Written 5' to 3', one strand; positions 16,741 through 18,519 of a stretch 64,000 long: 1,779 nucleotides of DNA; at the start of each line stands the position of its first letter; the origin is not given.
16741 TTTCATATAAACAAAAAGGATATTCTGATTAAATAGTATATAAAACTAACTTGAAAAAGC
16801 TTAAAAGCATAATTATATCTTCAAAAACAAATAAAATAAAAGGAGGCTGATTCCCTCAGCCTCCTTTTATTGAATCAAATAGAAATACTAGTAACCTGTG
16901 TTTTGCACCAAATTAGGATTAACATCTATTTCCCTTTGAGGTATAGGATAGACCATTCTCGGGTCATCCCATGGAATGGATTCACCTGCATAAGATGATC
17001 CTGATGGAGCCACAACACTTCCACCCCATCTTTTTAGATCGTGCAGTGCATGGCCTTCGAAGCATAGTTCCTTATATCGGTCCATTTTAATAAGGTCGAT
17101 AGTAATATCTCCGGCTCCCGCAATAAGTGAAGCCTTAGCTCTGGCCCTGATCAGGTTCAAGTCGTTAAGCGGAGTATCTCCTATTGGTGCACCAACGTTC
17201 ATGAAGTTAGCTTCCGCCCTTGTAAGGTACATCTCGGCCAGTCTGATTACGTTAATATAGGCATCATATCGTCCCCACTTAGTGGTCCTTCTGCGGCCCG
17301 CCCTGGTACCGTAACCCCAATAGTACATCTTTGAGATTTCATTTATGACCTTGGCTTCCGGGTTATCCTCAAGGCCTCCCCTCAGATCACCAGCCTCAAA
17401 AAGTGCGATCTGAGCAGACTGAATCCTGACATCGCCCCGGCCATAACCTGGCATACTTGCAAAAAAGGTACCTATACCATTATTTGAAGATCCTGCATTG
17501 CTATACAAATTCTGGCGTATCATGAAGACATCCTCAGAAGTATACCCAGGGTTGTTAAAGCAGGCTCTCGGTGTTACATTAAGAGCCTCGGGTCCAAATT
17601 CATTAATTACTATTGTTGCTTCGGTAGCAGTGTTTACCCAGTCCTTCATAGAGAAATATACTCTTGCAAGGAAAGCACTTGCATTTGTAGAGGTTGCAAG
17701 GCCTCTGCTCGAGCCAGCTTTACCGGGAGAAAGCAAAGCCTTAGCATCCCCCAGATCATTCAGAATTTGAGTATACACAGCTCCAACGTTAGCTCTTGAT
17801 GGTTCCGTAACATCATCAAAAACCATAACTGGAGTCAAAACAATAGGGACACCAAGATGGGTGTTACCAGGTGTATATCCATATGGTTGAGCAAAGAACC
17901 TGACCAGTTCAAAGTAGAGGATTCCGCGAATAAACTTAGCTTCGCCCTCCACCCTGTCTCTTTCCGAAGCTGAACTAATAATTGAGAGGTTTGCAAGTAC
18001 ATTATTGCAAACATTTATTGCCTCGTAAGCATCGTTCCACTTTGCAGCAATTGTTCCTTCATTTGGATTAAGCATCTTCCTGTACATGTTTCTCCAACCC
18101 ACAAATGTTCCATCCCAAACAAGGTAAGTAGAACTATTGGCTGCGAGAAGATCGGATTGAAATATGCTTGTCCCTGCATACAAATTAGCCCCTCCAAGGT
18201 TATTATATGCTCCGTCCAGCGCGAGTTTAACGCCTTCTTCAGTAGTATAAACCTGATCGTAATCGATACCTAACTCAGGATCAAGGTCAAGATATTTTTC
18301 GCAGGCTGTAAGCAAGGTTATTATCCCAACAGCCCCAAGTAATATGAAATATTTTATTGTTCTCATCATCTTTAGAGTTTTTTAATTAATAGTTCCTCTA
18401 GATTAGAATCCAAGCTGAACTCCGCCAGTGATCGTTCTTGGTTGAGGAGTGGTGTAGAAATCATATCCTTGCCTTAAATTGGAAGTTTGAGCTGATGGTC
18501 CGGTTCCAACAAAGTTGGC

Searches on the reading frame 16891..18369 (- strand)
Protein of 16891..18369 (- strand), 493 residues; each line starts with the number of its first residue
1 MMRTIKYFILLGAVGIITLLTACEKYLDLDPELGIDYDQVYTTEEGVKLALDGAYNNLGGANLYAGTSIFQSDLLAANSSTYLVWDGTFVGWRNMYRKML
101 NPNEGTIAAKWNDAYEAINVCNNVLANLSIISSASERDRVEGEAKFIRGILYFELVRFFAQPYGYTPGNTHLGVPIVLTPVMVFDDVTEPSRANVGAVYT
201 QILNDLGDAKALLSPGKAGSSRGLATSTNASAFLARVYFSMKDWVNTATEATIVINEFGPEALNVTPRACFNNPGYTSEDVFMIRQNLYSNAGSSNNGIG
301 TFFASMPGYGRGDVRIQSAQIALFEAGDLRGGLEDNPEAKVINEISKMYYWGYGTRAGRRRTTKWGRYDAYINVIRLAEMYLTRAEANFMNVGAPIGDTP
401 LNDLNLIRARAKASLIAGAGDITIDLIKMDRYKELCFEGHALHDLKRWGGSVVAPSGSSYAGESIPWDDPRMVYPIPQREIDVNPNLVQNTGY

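Call 28: search_protein_families(library=pfam, max_evalue=0.001, proteins=[window:16891-18369:-])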
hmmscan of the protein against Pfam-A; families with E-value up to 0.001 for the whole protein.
window:16891-18369:- (493 aa): 2 families
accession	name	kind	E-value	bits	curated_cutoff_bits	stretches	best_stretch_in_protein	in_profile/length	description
PF07980.17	SusD_RagB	-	6.2e-27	95.4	23.1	1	342-493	125-297/297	SusD family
PF14322.12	SusD-like_3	-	4.3e-23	83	27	1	25-238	1-190/191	Starch-binding associating with outer membrane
